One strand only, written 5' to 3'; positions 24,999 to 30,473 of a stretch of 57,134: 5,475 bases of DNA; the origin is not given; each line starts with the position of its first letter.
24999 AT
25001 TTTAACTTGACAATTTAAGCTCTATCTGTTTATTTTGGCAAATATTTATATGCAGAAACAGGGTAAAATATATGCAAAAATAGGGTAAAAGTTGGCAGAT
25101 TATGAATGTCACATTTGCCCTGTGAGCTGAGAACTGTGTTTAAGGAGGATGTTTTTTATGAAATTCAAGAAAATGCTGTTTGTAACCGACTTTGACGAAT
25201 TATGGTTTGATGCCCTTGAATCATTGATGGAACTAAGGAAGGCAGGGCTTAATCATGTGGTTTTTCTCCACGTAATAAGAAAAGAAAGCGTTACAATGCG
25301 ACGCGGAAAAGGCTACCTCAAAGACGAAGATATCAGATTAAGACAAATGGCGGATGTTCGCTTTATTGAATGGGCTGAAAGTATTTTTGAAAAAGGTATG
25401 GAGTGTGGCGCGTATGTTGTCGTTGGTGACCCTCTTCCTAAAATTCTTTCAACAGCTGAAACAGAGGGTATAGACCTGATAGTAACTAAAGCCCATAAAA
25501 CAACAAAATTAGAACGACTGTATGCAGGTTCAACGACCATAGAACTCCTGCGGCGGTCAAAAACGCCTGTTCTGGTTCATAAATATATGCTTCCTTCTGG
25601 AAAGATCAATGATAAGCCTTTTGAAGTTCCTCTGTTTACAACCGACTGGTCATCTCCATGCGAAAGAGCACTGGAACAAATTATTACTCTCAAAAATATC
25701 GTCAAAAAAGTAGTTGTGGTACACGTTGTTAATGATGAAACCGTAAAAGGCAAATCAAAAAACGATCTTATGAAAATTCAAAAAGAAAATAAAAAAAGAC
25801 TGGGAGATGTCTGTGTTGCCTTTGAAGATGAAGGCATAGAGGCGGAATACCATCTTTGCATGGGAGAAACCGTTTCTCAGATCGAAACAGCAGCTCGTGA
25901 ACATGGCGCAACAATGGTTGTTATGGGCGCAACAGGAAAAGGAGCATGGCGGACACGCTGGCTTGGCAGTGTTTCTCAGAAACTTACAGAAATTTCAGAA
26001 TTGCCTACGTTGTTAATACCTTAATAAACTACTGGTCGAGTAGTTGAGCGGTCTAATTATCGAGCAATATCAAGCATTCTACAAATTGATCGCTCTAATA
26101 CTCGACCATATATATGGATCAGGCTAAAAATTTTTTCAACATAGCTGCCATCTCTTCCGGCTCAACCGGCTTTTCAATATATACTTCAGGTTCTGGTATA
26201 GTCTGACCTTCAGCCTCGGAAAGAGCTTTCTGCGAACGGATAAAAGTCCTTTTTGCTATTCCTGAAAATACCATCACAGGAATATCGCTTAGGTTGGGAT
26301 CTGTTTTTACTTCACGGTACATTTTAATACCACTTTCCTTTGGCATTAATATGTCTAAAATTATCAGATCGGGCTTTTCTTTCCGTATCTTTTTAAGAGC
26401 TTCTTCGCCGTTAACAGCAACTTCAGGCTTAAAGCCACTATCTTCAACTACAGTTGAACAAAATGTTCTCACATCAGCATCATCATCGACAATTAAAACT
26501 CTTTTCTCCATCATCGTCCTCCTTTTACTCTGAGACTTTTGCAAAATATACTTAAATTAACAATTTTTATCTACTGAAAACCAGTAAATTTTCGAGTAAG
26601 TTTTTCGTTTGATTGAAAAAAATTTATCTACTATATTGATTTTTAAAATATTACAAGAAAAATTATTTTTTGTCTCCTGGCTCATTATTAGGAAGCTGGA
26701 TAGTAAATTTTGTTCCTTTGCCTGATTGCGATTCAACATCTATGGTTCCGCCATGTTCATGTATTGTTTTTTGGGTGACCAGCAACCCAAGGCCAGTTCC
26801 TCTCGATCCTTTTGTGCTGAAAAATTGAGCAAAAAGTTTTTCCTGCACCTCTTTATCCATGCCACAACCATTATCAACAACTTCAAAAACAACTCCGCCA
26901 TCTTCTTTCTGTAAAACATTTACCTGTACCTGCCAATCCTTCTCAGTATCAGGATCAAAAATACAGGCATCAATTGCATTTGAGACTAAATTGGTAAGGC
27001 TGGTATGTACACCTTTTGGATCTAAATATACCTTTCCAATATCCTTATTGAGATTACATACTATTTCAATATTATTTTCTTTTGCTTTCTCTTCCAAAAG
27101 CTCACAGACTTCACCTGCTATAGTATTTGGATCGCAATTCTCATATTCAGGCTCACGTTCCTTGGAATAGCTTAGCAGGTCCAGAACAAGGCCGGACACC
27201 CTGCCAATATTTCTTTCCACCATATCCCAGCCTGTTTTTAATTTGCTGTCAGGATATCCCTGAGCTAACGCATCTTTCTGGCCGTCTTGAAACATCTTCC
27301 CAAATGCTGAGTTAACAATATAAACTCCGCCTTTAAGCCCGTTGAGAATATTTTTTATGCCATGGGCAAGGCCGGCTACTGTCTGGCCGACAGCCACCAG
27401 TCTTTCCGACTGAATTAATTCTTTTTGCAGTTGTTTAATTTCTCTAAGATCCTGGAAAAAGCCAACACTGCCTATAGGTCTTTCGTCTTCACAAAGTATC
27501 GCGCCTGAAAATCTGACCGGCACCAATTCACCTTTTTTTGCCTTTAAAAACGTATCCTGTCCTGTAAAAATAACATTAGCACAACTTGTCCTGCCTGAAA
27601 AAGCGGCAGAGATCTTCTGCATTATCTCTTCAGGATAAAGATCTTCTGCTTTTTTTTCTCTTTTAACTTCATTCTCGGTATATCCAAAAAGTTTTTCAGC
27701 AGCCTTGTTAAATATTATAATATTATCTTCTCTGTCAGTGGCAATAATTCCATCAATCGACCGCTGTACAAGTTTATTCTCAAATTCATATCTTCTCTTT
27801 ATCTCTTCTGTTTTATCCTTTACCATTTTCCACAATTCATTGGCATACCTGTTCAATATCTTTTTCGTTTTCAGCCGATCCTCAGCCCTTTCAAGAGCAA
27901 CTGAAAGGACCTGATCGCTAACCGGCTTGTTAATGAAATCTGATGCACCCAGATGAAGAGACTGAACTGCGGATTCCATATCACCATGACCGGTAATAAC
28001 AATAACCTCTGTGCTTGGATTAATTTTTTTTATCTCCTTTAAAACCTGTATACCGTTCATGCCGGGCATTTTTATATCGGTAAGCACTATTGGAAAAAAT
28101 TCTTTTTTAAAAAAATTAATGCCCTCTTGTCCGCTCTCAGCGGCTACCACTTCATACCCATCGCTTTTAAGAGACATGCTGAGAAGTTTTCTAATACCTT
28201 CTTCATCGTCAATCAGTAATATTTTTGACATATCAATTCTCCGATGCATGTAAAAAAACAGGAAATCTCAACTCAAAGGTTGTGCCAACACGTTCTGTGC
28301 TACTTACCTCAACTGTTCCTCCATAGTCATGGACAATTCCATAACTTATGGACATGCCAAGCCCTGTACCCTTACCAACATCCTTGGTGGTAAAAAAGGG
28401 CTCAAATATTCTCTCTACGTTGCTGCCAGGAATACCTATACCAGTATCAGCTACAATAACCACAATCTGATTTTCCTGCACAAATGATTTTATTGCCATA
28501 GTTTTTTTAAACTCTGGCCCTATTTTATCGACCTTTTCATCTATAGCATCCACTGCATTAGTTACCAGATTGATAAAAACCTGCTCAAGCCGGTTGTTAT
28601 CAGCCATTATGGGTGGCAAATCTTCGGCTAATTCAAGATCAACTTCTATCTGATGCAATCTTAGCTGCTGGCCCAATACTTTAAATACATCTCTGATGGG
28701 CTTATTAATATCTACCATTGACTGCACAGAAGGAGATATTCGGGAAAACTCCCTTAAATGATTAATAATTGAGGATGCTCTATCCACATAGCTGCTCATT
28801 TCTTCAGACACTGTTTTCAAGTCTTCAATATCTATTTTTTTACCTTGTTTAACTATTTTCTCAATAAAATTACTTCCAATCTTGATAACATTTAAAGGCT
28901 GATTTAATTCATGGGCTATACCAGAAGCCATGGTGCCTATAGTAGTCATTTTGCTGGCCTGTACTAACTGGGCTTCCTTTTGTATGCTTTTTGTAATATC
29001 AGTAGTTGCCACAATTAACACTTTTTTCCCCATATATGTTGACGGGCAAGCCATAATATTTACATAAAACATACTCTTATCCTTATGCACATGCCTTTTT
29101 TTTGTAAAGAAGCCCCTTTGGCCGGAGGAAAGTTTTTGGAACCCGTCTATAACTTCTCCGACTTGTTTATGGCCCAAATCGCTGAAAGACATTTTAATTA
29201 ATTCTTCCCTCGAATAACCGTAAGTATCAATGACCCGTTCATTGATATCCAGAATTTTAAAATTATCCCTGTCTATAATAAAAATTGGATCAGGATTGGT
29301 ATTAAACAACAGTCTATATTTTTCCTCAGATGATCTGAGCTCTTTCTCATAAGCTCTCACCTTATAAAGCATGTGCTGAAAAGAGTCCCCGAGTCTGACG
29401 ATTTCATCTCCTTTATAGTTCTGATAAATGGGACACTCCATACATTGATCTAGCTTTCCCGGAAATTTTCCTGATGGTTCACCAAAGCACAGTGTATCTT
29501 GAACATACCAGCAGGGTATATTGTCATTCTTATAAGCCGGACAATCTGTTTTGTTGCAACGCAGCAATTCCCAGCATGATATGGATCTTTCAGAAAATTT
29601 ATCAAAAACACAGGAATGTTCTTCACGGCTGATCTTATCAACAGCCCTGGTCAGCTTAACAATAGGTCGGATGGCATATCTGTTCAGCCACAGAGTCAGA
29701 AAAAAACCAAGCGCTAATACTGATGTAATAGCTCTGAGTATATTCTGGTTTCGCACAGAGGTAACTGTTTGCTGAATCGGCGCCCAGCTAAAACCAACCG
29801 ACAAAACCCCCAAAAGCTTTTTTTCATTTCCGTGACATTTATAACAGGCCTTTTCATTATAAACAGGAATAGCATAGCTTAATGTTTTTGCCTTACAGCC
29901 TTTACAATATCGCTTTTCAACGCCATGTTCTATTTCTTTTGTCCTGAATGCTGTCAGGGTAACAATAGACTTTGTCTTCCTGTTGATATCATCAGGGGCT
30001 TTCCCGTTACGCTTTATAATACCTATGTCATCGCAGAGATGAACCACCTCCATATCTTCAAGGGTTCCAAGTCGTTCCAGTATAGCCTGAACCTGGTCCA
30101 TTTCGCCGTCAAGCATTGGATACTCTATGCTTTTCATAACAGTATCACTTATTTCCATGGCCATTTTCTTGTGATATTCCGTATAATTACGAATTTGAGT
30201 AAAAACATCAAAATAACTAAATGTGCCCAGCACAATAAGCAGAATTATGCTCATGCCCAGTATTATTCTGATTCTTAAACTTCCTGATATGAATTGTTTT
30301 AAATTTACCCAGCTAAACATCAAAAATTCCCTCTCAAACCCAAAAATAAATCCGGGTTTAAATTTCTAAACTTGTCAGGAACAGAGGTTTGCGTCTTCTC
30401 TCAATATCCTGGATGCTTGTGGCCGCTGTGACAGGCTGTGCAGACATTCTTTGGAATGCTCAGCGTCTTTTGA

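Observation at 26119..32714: Five-gene phosphorelay operon with an internal periplasmic tetraheme cytochrome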

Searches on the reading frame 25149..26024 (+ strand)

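Call 3: search_protein_families(library=pfam, proteins=[window:25149-26024:+], max_evalue=0.01)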
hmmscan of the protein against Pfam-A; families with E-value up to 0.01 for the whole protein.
window:25149-26024:+ (291 aa): 1 family
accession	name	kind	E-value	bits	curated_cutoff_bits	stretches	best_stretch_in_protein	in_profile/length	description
PF00582.32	Usp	-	1.1e-32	113.9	24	2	163-291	7-141/141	Universal stress protein family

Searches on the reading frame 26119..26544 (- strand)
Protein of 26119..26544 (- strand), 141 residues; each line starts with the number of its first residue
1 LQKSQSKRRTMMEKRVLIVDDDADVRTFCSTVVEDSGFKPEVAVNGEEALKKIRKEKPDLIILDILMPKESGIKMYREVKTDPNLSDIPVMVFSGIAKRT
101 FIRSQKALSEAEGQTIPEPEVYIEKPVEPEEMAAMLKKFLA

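Call 3: search_protein_families(library=pfam, proteins=[window:26119-26544:-], max_evalue=0.01)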
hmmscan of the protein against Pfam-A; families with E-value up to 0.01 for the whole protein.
window:26119-26544:- (141 aa): 2 families
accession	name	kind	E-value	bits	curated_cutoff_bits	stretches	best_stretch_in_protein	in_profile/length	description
PF00072.30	Response_reg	-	3.6e-20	72.6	30.2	1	16-136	1-110/111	Response regulator receiver domain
PF23198.2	PDE8A_N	-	0.003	17.9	29.6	1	15-69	11-66/147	PDE8A-like, N-terminal domain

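Call 4: search_protein_families(library=ncbifam, proteins=[window:26119-26544:-], max_evalue=0.01)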
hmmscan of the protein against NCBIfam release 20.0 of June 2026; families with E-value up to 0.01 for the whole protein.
window:26119-26544:- (141 aa): 95 families (the best 25 are shown)
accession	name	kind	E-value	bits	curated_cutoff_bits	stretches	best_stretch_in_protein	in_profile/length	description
NF045717.1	DVU0259_DivK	exception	7e-27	93.9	160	1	12-138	1-114/117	DVU0259 family response regulator domain-containing protein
TIGR02154.1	PhoB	equivalog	7.9e-19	67.9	296.2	1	12-97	1-86/226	phosphate regulon transcriptional regulator PhoB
NF047465.1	hybrid_HK_LvrA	exception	2e-17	62.5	1200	1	9-139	463-583/819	hybrid histidine kinase/response regulator LvrA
NF051870.1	NAssimRespRegNtrX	equivalog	7.4e-17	61.4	600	1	15-97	3-85/452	nitrogen assimilation response regulator NtrX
NF045944.1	ResRegRpaBCyano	equivalog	7.5e-17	61.5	330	1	17-98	1-79/229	response regulator transcription factor RpaB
NF040689.1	MtrAB_MtrA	equivalog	7.5e-16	58.1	300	1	16-136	1-109/219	MtrAB system response regulator MtrA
NF007546.0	PRK10161.1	equivalog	2.4e-15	56.7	471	1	12-138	1-118/229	phosphate response regulator transcription factor PhoB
NF008469.0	PRK11361.1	equivalog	1.9e-14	53.2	714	1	13-88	4-79/461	acetoacetate metabolism transcriptional regulator AtoC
NF007969.0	PRK10693.1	equivalog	3.7e-14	52.5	329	1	9-98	3-90/337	two-component system response regulator RssB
NF053854.1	RespRegPhoBBctds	equivalog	1.1e-13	51.1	270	1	16-94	1-78/225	two-component system response regulator PhoB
NF040534.1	resp_reg_YycF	equivalog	1.1e-13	51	340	1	14-93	1-77/231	response regulator YycF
NF041733.1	resp_reg_CseB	equivalog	1.2e-13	50.9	350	1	15-96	2-80/228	two-component system response regulator CseB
NF001965.0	PRK00742.1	subfamily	1.5e-13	50.7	293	1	12-125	2-114/357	chemotaxis-specific protein-glutamate methyltransferase CheB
NF045505.1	RR_RssB_Pseudo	equivalog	2.2e-13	50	700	1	14-96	6-86/394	two-component system response regulator RssB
NF007005.1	PRK09468.1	equivalog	4.1e-13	49.3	331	1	13-138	3-117/237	osmolarity response regulator transcription factor OmpR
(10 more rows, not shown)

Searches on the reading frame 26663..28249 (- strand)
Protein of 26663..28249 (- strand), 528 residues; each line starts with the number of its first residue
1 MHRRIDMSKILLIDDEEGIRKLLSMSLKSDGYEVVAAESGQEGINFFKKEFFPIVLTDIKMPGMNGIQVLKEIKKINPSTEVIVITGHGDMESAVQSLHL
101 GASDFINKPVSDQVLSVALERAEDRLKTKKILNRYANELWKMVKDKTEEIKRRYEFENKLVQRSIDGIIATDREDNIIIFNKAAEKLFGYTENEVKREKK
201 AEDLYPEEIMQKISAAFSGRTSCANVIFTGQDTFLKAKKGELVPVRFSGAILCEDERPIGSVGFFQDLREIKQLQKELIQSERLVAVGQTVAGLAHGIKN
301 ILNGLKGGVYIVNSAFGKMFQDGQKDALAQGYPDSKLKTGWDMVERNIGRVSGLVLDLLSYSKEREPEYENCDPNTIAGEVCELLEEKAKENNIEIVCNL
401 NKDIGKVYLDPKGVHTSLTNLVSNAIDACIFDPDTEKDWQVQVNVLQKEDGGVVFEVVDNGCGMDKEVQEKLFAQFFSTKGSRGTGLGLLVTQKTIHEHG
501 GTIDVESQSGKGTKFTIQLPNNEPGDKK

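Call 3: search_protein_families(library=pfam, proteins=[window:26663-28249:-], max_evalue=0.01)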
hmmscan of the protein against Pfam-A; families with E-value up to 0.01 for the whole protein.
window:26663-28249:- (528 aa): 8 families
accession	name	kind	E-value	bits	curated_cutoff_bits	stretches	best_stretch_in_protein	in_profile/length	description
PF00072.30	Response_reg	-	6.1e-30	104.1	30.2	1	10-119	1-110/111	Response regulator receiver domain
PF02518.31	HATPase_c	-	3.4e-25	89.1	26.4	1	410-521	2-109/111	Histidine kinase-, DNA gyrase B-, and HSP90-like ATPase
PF00989.32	PAS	-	1.5e-10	41.5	22.6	1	159-267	5-112/113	PAS fold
PF13426.13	PAS_9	-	8.7e-10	39.2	27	1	166-270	2-103/103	PAS domain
PF14501.12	HATPase_c_5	-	0.00018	21.8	22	1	414-510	6-93/102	GHKL domain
PF08448.16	PAS_4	-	0.0002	22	23.1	1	163-270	3-107/110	PAS fold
PF13188.13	PAS_8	-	0.0026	18.1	21.8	0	166-198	12-41/65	PAS domain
PF13589.12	HATPase_c_3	-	0.0089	16.5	25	0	415-473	4-54/137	Histidine kinase-, DNA gyrase B-, and HSP90-like ATPase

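Call 4: search_protein_families(library=ncbifam, proteins=[window:26663-28249:-], max_evalue=0.01)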
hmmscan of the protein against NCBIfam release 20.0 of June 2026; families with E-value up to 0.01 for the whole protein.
window:26663-28249:- (528 aa): 169 families (the best 25 are shown)
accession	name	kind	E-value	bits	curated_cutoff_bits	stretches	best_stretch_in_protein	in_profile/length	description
NF008468.0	PRK11360.1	equivalog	1.2e-62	212.2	646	1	154-525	267-612/616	two-component system sensor histidine kinase AtoS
NF052574.1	HisKinEspCMyxo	equivalog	1.6e-43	149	1200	2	174-523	307-639/785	serine histidine kinase EspC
NF052573.1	HisKinEspAMyxo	equivalog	7.3e-42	143.3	1400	2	160-520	259-610/755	serine histidine kinase EspA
NF046020.1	HisKinCckABruc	equivalog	5.3e-40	137.1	1000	2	168-522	359-708/868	cell cycle histidine kinase CckA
TIGR02956.1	TMAO_torS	equivalog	6.3e-38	130.5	676.5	2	357-521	518-682/967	TMAO reductase system sensor histidine kinase/response regulator TorS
NF008318.0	PRK11107.1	equivalog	2.6e-37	128.4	890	2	379-520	373-517/920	two-component sensor histidine kinase BarA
NF007688.0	PRK10364.1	equivalog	4.6e-37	127.8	479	1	269-522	222-452/460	two-component system sensor histidine kinase ZraS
NF046044.1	PnpS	equivalog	1e-36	126.8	400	1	128-520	28-390/390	two-component system histidine kinase PnpS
NF010076.0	PRK13557.1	subfamily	2.6e-35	121.9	631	2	272-523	148-396/540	histidine kinase famiy protein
NF047466.1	hybrid_RR_LvrB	exception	1.5e-34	119.8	500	2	270-521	135-376/377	hybrid histidine kinase/response regulator LvrB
NF046026.1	HisKinCckACaul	equivalog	6.8e-34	117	1000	2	264-524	279-535/678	cell cycle histidine kinase CckA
NF011874.0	PRK15347.1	equivalog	1.8e-32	112.4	852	2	370-523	469-616/921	two component system sensor kinase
NF010411.0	PRK13837.1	equivalog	3.1e-32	111.5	647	1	266-523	429-677/828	two-component system VirA-like sensor kinase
NF038297.2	hybrid_HK_HrmK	equivalog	4.4e-32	111.5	725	2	365-524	304-460/607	hybrid histidine kinase/response regulator HrmK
NF008302.0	PRK11091.1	equivalog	1.5e-30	106.1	838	2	124-520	121-504/779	aerobic respiration two-component sensor histidine kinase ArcB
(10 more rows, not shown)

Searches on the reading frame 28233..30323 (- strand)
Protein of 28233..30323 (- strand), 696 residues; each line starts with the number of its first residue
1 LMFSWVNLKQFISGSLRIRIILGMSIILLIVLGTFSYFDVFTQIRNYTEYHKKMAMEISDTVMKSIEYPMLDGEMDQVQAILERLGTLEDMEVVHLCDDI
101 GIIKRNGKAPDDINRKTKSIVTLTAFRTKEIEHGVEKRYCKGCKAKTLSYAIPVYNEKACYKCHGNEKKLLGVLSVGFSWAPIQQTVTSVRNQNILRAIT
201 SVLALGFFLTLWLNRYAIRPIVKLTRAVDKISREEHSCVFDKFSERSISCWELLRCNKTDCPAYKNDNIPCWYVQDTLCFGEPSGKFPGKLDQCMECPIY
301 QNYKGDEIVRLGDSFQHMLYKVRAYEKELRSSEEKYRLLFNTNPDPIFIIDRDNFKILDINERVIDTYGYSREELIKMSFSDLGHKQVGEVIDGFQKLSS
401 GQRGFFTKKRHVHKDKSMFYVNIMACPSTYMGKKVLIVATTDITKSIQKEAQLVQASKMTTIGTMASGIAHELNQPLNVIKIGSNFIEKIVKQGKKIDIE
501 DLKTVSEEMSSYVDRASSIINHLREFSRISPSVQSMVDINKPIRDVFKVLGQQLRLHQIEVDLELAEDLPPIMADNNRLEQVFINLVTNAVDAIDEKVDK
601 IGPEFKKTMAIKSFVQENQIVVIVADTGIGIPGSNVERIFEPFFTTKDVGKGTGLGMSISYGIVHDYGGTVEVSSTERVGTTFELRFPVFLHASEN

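Call 3: search_protein_families(library=pfam, proteins=[window:28233-30323:-], max_evalue=0.01)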
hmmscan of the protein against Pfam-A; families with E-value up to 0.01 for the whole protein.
window:28233-30323:- (696 aa): 9 families
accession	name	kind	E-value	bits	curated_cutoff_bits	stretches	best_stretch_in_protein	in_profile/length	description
PF02518.31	HATPase_c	-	9.6e-24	84.4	26.4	1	575-689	2-109/111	Histidine kinase-, DNA gyrase B-, and HSP90-like ATPase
PF13426.13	PAS_9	-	4.5e-09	36.9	27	1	344-445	1-103/103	PAS domain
PF00989.32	PAS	-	1.3e-08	35.2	22.6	1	334-438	1-108/113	PAS fold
PF13188.13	PAS_8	-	1.5e-08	34.6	21.8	1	334-377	1-44/65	PAS domain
PF00512.31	HisKA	-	2.9e-07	30.9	26.9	1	463-530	3-64/66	His Kinase A (phospho-acceptor) domain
PF21563.3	Mcp40H-20_sensor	-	4.8e-07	30.5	27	1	62-176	3-107/112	Methyl-accepting chemotaxis sensory transducer, class 40H, sensor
PF14501.12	HATPase_c_5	-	0.00013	22.2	22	1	581-678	8-93/102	GHKL domain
PF08447.18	PAS_3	-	0.00059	20.5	25.6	1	358-439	2-87/89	PAS fold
PF00672.30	HAMP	-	0.0051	17.5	25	0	212-233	1-22/53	HAMP domain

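Call 4: search_protein_families(library=ncbifam, proteins=[window:28233-30323:-], max_evalue=0.01)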
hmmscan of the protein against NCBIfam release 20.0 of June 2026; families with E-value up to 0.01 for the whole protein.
window:28233-30323:- (696 aa): 86 families (the best 25 are shown)
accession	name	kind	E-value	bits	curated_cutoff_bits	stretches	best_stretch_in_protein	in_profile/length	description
NF008468.0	PRK11360.1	equivalog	8.9e-57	192.8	646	1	327-691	261-610/616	two-component system sensor histidine kinase AtoS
NF046020.1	HisKinCckABruc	equivalog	6.2e-51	173.2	1000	1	325-694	337-712/868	cell cycle histidine kinase CckA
NF052574.1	HisKinEspCMyxo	equivalog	4e-45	154.2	1200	1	353-688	306-636/785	serine histidine kinase EspC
NF010076.0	PRK13557.1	subfamily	8.5e-45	153.2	631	1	354-690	52-395/540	histidine kinase famiy protein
NF052573.1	HisKinEspAMyxo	equivalog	1.1e-43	149.3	1400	1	335-689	255-611/755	serine histidine kinase EspA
NF010411.0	PRK13837.1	equivalog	2.7e-43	148.1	647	1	450-689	438-675/828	two-component system VirA-like sensor kinase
NF046026.1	HisKinCckACaul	equivalog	1.5e-41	142.3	1000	1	377-693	226-536/678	cell cycle histidine kinase CckA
NF007688.0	PRK10364.1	equivalog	2.3e-41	142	479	1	451-691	229-453/460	two-component system sensor histidine kinase ZraS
NF038348.1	T2SS_HK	subfamily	2e-40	138.8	450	2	504-689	399-573/574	histidine kinase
NF047466.1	hybrid_RR_LvrB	exception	3.5e-39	135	500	1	448-690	138-377/377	hybrid histidine kinase/response regulator LvrB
NF046044.1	PnpS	equivalog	8.7e-38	130.3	400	1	302-688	23-390/390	two-component system histidine kinase PnpS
NF041777.1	sens_FixL_Rhizob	equivalog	1.3e-35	123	850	1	324-689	113-481/485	sensor protein FixL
NF047497.1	HK_LIC_12097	equivalog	8.3e-35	120.2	500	1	410-689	99-366/367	LIC_12097 family sensor histidine kinase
NF047794.1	HisKinPtgB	equivalog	1.5e-34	119.3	1000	1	451-680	431-646/656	two-component system sensor histidine kinase PgtB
NF047874.1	MASE3_PAS_HK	subfamily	3.2e-31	108.8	560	1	316-691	247-627/655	MASE3 domain-containing sensor histidine kinase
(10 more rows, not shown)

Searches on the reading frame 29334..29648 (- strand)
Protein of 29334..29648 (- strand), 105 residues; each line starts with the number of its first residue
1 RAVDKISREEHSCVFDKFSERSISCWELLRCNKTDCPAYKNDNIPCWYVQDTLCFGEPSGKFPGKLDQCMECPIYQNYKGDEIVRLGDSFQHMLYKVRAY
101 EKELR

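Call 15: search_protein_families(library=ncbifam, proteins=[window:29334-29648:-], max_evalue=10)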
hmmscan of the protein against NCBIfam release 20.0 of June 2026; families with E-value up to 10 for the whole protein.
seq(105 aa): 1 family
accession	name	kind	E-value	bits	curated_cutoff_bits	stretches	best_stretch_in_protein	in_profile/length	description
NF045718.1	two_CW_domain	domain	4.2e-10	39.9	35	1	24-79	2-78/80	two-CW domain-containing protein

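Call 16: search_protein_families(library=pfam, proteins=[window:29334-29648:-], max_evalue=10)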
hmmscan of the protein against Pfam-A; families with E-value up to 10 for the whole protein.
seq(105 aa): 0 families
